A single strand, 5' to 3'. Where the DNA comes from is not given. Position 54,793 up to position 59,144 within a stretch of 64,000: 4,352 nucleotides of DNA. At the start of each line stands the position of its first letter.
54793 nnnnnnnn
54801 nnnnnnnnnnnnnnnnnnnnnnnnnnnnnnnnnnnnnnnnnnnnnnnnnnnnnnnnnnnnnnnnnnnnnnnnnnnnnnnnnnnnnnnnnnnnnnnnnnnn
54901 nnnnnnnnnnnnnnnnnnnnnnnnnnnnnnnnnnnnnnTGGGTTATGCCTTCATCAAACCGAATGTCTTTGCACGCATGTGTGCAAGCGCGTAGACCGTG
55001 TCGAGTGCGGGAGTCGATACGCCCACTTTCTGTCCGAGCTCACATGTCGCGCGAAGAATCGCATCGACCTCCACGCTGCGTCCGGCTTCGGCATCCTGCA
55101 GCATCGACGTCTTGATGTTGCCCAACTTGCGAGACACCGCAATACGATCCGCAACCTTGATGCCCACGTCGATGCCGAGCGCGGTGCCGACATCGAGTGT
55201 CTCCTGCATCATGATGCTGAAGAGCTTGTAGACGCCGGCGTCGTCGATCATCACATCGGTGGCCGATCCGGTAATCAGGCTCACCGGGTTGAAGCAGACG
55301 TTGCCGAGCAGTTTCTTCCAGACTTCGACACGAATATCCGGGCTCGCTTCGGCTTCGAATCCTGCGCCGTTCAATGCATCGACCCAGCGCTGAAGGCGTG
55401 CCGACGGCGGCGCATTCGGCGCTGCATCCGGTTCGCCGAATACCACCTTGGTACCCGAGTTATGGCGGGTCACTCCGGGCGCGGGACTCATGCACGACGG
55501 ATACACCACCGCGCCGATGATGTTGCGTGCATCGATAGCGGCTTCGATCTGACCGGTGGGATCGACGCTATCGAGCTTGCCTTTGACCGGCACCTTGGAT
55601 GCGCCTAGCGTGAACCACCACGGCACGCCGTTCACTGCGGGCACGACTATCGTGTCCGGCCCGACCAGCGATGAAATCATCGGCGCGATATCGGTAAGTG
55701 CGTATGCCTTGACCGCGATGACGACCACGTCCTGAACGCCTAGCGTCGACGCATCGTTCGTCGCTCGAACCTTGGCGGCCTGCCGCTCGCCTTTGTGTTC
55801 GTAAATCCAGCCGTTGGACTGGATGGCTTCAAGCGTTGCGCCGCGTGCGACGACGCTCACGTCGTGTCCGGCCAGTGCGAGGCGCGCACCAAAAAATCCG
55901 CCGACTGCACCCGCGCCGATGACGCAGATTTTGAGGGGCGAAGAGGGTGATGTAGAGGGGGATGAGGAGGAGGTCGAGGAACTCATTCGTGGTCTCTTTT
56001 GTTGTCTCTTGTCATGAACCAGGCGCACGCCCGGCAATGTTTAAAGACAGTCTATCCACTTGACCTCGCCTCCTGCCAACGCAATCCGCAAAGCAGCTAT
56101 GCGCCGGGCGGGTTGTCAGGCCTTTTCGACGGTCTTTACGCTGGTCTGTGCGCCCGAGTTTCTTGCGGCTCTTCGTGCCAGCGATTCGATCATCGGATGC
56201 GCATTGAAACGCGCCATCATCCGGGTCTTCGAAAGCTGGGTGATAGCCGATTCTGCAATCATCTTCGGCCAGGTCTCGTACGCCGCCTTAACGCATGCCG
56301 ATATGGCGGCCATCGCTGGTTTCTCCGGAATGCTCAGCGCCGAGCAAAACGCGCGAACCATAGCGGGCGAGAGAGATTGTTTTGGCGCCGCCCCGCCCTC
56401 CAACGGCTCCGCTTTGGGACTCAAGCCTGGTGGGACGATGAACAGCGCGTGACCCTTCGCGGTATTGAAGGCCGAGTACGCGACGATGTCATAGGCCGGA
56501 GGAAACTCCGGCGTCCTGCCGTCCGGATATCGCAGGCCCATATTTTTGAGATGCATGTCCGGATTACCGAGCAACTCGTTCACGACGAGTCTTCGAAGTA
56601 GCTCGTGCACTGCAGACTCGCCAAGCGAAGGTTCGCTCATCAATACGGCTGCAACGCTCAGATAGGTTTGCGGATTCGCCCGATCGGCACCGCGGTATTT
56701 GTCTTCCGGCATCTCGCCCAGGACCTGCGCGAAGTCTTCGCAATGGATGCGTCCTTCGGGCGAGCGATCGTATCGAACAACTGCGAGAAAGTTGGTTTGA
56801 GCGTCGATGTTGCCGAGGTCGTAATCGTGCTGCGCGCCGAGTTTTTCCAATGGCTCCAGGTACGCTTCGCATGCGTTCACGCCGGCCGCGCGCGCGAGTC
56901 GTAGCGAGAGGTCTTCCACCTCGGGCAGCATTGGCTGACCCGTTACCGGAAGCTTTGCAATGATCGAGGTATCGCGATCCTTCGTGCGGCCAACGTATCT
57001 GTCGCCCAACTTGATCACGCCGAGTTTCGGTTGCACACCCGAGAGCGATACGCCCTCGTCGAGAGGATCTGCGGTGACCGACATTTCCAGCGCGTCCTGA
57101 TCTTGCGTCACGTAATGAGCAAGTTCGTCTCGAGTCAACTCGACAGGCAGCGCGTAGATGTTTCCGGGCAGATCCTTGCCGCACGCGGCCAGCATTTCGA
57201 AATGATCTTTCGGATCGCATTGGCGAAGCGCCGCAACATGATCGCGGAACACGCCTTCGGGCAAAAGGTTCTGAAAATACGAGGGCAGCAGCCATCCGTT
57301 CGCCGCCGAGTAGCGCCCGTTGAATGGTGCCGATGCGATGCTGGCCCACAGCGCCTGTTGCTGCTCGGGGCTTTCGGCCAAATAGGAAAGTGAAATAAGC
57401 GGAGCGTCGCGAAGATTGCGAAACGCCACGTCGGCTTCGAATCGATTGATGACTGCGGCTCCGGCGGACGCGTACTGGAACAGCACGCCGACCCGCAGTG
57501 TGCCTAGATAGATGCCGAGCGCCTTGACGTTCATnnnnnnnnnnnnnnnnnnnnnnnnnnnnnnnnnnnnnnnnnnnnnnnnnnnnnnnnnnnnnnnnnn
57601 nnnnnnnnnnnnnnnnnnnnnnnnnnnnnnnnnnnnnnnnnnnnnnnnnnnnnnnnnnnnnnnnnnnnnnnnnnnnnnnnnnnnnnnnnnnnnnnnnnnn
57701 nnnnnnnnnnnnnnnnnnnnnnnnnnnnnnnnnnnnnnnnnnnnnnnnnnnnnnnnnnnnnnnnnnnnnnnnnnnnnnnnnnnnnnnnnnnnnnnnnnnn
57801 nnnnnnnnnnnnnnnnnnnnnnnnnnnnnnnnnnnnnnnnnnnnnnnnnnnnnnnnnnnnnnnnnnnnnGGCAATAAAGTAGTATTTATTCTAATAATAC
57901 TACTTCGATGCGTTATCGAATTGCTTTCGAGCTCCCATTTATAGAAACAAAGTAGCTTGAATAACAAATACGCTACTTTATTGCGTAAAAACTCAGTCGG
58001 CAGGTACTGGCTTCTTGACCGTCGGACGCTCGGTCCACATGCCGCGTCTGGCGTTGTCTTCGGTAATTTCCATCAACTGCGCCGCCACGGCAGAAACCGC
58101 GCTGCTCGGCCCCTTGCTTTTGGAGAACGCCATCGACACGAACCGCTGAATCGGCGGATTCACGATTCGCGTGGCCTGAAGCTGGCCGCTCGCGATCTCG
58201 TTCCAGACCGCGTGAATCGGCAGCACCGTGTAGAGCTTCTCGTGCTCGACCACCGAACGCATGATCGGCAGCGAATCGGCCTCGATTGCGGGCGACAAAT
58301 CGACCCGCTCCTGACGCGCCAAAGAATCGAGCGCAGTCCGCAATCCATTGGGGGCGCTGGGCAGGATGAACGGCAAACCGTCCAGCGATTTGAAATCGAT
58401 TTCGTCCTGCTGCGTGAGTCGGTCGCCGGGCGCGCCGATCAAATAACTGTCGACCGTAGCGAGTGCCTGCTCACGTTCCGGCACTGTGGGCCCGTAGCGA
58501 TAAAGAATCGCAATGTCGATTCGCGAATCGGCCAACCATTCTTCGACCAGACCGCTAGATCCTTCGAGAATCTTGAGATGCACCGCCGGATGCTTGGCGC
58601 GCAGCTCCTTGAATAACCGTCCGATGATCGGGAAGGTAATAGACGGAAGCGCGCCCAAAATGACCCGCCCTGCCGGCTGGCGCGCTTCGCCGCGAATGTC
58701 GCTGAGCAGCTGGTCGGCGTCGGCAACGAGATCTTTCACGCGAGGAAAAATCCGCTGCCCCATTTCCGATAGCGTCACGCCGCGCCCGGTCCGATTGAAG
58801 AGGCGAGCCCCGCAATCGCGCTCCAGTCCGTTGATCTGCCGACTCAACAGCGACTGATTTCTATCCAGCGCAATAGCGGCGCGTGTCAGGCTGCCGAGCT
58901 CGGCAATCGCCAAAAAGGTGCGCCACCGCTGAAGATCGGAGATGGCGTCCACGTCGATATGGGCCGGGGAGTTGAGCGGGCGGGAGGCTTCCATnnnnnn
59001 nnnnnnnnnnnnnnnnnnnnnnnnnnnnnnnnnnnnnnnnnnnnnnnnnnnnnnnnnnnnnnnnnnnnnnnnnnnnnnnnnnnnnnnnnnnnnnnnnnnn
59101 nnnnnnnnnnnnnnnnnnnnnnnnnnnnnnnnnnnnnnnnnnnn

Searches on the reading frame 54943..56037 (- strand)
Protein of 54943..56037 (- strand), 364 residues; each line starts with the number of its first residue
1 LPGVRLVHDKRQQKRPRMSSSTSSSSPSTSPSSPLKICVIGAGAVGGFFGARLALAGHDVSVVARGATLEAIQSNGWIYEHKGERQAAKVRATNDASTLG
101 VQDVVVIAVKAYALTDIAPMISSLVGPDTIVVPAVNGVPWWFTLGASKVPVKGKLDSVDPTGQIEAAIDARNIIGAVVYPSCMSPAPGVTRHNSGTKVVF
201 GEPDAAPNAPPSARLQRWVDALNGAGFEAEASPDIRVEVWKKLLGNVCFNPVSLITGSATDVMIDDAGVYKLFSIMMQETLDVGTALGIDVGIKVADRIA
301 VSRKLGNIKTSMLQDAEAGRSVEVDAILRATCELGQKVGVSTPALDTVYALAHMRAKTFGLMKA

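Call 65: search_protein_families(library=pfam, proteins=[window:54943-56037:-])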
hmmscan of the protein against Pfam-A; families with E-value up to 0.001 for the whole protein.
window:54943-56037:- (364 aa): 5 families
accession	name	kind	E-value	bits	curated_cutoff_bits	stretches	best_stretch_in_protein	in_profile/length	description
PF08546.17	ApbA_C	-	2.5e-29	102.6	22.7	1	234-354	1-123/125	Ketopantoate reductase PanE/ApbA C terminal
PF02558.23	ApbA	-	1.2e-26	93.6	22.2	1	37-203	1-148/150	Ketopantoate reductase PanE/ApbA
PF03807.23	F420_oxidored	-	6.8e-07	30.2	21.6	1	36-136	1-93/94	NADP oxidoreductase coenzyme F420-dependent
PF03721.20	UDPG_MGDP_dh_N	-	0.00038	20.5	27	1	36-109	2-84/187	UDP-glucose/GDP-mannose dehydrogenase family, NAD binding domain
PF01210.29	NAD_Gly3P_dh_N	-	0.00049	20.6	23.1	1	36-138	1-106/158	NAD-dependent glycerol-3-phosphate dehydrogenase N-terminus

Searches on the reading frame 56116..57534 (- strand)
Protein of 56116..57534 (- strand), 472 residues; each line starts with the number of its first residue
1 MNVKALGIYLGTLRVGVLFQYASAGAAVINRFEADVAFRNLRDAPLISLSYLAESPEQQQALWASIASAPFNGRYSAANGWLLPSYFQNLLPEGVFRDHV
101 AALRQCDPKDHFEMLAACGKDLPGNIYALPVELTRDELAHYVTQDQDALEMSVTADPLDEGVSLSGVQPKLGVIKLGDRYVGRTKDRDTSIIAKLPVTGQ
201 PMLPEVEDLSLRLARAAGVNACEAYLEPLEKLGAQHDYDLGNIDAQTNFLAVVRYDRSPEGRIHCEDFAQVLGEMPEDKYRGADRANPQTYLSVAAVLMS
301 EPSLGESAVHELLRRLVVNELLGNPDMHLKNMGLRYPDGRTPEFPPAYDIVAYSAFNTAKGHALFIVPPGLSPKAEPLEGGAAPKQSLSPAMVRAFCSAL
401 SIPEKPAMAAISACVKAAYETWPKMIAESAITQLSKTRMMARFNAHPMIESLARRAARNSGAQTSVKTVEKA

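Call 65: search_protein_families(library=pfam, proteins=[window:56116-57534:-])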
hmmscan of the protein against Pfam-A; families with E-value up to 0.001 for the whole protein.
window:56116-57534:- (472 aa): 2 families
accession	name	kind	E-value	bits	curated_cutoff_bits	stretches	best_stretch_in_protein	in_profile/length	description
PF07804.18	HipA_C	-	1.9e-35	122.9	30.5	1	162-422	1-213/213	HipA-like C-terminal domain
PF13657.11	Couple_hipA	-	1.1e-13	52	22.5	1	8-127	3-97/99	HipA N-terminal domain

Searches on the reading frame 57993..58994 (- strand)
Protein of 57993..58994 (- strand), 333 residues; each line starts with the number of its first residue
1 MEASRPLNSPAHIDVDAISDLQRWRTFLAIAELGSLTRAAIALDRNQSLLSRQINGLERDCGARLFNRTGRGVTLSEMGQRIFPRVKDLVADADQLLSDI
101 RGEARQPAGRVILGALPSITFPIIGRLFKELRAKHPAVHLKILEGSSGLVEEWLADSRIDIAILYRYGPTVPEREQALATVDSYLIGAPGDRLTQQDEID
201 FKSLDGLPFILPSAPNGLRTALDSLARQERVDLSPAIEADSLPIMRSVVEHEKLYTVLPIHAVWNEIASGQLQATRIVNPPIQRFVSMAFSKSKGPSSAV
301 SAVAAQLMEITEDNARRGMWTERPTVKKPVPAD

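Call 65: search_protein_families(library=pfam, proteins=[window:57993-58994:-])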
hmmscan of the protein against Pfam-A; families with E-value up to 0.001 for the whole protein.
window:57993-58994:- (333 aa): 2 families
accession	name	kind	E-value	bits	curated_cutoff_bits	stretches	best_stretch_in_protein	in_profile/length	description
PF03466.25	LysR_substrate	-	3.8e-34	118.3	28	1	105-309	2-206/209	LysR substrate binding domain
PF00126.33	HTH_1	-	8.9e-19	67.6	26.6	1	21-80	1-60/60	Bacterial regulatory helix-turn-helix protein, lysR family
